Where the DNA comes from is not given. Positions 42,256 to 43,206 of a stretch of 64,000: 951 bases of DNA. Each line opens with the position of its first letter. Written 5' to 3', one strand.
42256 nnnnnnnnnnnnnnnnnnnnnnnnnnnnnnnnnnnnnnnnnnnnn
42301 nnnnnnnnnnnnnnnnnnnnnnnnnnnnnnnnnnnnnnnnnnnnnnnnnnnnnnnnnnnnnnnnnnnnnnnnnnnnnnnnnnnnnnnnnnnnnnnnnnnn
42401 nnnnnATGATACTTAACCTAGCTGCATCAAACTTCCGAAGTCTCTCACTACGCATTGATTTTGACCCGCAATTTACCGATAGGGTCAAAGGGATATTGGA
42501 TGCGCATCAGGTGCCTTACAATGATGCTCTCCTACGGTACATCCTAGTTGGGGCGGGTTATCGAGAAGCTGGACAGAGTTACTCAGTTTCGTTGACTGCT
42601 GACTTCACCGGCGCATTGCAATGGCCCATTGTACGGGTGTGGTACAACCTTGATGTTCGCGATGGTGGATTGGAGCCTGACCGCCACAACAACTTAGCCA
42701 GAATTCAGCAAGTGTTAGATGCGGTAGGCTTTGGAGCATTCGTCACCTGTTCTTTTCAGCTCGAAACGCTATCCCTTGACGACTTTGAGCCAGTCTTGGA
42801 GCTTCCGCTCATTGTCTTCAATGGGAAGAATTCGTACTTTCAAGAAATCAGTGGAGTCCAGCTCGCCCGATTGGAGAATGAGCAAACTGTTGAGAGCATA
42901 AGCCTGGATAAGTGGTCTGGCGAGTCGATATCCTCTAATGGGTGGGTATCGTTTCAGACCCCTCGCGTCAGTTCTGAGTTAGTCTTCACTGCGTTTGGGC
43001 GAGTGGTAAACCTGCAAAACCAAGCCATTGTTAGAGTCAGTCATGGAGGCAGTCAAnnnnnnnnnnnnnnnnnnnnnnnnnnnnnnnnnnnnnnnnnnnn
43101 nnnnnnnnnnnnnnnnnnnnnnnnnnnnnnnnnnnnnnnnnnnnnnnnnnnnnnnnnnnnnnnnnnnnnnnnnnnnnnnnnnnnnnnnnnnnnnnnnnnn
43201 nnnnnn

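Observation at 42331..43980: Low-G+C three-gene cassette of unknown function, wedged against the rpsL promoter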

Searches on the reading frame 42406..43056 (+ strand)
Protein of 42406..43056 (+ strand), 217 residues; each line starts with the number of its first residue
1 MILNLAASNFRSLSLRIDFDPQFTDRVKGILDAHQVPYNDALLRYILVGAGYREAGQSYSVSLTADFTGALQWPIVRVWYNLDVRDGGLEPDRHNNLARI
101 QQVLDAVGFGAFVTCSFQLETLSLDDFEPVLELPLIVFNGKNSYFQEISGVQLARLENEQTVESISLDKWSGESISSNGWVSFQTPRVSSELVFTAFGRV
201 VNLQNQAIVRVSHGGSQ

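Call 3: search_protein_families(library=pfam, proteins=[window:42406-43056:+], max_evalue=1)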
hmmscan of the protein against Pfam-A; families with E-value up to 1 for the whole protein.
window:42406-43056:+ (217 aa): 0 families
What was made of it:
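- On HicA toxin superfamily (Pfam PF07927; dsRBD-like fold): There is no direct Pfam hit for P3 (call 3).
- Closest known: Toxin-antitoxin-chaperone. Different: P1 is not SecB-like: no Pfam hit of any kind (call 3).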

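Call 4: search_protein_families(library=padloc, proteins=[window:42406-43056:+], max_evalue=1)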
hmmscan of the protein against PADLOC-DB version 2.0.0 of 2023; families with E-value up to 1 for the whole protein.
window:42406-43056:+ (217 aa): 0 families

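Call 5: search_protein_families(library=ncbifam, proteins=[window:42406-43056:+], max_evalue=1)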
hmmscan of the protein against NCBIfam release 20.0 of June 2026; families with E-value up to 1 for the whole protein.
window:42406-43056:+ (217 aa): 0 families
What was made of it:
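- On TAC (toxin-antitoxin-chaperone) systems: P1 has no Pfam or NCBIfam hit at E up to 1, so no SecB match (calls 3, 5).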

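Call 7: search_protein_families(library=phrogs, proteins=[window:42406-43056:+], max_evalue=1)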
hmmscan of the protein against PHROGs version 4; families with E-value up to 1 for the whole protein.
window:42406-43056:+ (217 aa): 0 families

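Call 14: find_homologous_proteins(query=window:42406-43056:+, max_evalue=0.01)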
Query window:42406-43056:+ (217 aa): 3 proteins with E <= 0.01 among 267 candidates.
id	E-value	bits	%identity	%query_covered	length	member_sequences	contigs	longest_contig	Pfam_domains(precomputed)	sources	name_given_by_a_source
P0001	4.2e-139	479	100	100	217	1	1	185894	-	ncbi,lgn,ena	-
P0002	2.3e-62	228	52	96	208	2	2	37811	-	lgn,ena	-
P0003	1.0e-61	226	51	99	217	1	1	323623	-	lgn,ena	-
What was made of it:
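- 42406..43059 (+): P1: a 217-aa acidic protein (pI 4.8) from an orphan family. It is the accessory first gene of the trio. Only 3 clusters in 5.8 billion proteins (call 14).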

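Call 17: find_encoding_contigs(protein=P0003, flank=6000, max_places=3)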
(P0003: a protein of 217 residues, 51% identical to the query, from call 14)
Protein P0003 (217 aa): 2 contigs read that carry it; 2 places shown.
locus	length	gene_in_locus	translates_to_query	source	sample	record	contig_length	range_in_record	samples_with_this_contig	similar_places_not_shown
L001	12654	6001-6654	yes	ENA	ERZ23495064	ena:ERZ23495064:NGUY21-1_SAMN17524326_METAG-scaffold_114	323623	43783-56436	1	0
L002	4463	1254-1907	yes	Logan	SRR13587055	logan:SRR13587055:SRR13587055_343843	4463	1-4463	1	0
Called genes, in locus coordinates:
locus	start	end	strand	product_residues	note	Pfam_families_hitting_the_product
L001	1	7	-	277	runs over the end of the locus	PF00181:Ribosomal_L2_N, PF03947:Ribosomal_L2_C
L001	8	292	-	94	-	PF00276:Ribosomal_L23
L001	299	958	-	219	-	PF00573:Ribosomal_L4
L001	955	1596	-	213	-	PF00297:Ribosomal_L3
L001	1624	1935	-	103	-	PF00338:Ribosomal_S10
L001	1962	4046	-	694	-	PF00009:GTP_EFTU, PF22042:EF-G_D2, PF03144:GTP_EFTU_D2, PF16658:RF3_C (weak), PF14492:EFG_III, PF03764:EFG_IV, PF00679:EFG_C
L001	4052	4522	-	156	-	PF00177:Ribosomal_S7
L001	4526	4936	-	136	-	PF00164:Ribosom_S12_S23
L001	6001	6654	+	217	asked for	-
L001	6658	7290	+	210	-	-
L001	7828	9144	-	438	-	PF07690:MFS_1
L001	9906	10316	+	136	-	PF00903:Glyoxalase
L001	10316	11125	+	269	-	PF00248:Aldo_ket_red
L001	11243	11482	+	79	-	PF09723:Zn_ribbon_8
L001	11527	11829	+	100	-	PF24696:UGSC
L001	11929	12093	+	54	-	PF24696:UGSC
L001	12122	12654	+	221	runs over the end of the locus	PF01144:CoA_trans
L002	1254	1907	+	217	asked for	-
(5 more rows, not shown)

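Call 18: find_encoding_contigs(protein=P0002, flank=6000, max_places=3)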
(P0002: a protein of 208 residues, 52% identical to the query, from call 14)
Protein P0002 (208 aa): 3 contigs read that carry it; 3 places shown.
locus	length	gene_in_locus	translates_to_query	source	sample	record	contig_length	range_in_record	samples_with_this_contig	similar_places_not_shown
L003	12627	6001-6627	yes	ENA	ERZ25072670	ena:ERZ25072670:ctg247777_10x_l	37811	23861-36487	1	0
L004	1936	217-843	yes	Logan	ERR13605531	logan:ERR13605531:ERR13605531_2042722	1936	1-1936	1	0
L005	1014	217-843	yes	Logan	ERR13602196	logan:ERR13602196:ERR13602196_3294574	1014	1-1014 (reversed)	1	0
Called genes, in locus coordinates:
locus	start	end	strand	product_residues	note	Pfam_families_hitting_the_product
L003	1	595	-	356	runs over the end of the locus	PF03462:PCRF, PF16326:ABC_tran_CTD (faint), PF00472:RF-1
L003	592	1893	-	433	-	PF13393:tRNA-synt_His, PF00587:tRNA-synt_2b, PF03129:HGTP_anticodon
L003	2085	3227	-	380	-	PF00465:Fe-ADH, PF13685:Fe-ADH_2 (weak), PF25137:ADH_Fe_C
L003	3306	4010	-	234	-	-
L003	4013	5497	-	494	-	PF07690:MFS_1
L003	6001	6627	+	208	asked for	-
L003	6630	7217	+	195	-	-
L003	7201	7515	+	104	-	-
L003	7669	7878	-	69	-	-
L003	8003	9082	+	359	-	PF13588:HSDR_N_2 (weak), PF04313:HSDR_N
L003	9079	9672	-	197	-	-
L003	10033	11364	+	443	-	PF08811:DUF1800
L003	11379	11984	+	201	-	PF05942:PaREP1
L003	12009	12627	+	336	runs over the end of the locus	PF22807:TrAA12 (faint), PF06739:SBBP (faint), PF08450:SGL (faint), PF17170:DUF5128 (faint), PF24684:Vgb_lyase, PF25021:TEN_NHL (faint), PF01436:NHL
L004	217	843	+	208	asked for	-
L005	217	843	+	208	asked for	-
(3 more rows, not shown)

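Call 30: search_protein_families(library=pfam, proteins=[L001:7280-7564:+, L001:6658-7287:+, L001:5141-5620:+], max_evalue=0.1)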
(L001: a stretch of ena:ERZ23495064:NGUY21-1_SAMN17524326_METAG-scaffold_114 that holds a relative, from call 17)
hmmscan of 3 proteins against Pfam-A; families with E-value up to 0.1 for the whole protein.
L001:7280-7564:+ (95 aa): 2 families
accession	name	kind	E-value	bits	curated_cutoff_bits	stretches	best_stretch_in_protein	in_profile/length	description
PF05443.17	ROS_MUCR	-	0.0046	17.4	25.4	1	31-93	57-119/123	ROS/MUCR transcriptional regulator protein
PF10982.13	DUF2789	-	0.054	14.1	27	0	50-74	35-59/75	Protein of unknown function (DUF2789)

L001:6658-7287:+ (210 aa): 0 families

L001:5141-5620:+ (160 aa): 0 families

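Call 40: search_solved_structures(query=A3, max_evalue=10, show_alignments=1)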
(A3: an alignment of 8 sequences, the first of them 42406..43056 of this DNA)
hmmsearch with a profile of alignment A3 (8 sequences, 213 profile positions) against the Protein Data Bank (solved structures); distinct sequences matched with E-value up to 10: 0.
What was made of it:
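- P1 has no recognisable domain (calls 3-5, 7, 40).
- Tried and rejected: P1: nothing (call 40).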

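Call 48: search_solved_structures(query=L001:7280-7564:+, max_evalue=10, show_alignments=2)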
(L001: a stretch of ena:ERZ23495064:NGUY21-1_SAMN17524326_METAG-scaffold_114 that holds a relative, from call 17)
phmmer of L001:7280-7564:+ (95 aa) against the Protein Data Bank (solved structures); distinct sequences matched with E-value up to 10: 8.
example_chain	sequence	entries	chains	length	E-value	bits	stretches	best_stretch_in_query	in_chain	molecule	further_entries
1wmi_A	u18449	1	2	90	0.036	17.5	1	8-92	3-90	hypothetical protein PHS013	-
3g5o_B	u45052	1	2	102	0.33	14.4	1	39-92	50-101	Uncharacterized protein Rv2866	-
9g12_A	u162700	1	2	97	0.39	14.2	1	36-93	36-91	Toxin RelE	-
9tcc_A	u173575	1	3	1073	0.5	13.8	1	28-87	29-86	Outer capsid protein VP2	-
3n3u_A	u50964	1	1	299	0.89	13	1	16-74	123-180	Adenosine monophosphate-protein transferase ibpA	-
6siu_A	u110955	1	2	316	0.95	13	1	16-74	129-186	Protein adenylyltransferase and cysteine protease IbpA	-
4itr_A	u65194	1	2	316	1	12.8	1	16-74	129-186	Adenosine monophosphate-protein transferase and cysteine protease IbpA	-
2jsp_A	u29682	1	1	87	1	12.8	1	36-92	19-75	Transcriptional regulatory protein ros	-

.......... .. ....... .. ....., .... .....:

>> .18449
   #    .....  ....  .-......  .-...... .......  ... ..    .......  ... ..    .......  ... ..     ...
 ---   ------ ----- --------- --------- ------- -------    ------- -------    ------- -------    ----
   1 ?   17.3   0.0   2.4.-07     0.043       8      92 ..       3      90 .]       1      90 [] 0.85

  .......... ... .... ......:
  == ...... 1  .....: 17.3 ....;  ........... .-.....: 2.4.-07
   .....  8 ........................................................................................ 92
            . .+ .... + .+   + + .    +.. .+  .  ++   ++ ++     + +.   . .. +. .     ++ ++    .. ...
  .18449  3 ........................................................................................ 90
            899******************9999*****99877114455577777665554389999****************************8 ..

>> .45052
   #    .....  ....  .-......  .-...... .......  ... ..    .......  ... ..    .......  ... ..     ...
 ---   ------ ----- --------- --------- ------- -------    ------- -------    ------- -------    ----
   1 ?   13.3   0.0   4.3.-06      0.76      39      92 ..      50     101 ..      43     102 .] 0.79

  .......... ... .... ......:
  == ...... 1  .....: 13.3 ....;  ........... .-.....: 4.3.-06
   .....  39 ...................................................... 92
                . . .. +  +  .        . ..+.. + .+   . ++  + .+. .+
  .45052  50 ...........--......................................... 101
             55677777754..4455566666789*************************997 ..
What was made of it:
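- Tried and rejected: For: the top three PDB hits are RelE toxins, the best aligned over its full length across the GxYRxxY motif, but with marginal E-values (0.036-0.39; call 48).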

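Call 49: search_protein_families(library=ncbifam, proteins=[L001:7280-7564:+, L001:6658-7287:+, L001:5141-5620:+], max_evalue=10)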
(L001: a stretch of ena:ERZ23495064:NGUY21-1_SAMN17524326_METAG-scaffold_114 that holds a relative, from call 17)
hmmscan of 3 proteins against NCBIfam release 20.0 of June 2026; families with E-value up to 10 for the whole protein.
L001:7280-7564:+ (95 aa): 0 families

L001:6658-7287:+ (210 aa): 0 families

L001:5141-5620:+ (160 aa): 1 family
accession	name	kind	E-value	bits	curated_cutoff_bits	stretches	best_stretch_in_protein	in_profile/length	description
NF049847.1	FtsL_COG5462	equivalog_domain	0.029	14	50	2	134-153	47-66/85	cell division protein FtsL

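Call 124: search_protein_families(library=padloc, proteins=[L001:5141-5620:+, L001:6658-7287:+, L001:7280-7564:+], max_evalue=0.1)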
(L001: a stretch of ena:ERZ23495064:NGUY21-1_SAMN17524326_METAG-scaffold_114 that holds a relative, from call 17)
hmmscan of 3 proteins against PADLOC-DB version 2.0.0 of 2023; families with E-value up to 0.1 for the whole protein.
L001:5141-5620:+ (160 aa): 0 families

L001:6658-7287:+ (210 aa): 0 families

L001:7280-7564:+ (95 aa): 0 families
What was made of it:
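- On Known anti-phage defence systems (PADLOC-DB 2.0): No hit for P1, P2 or P3, or for ten proteins from related loci (calls 4, 124).
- No defence model hits any of the proteins (calls 4, 124).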
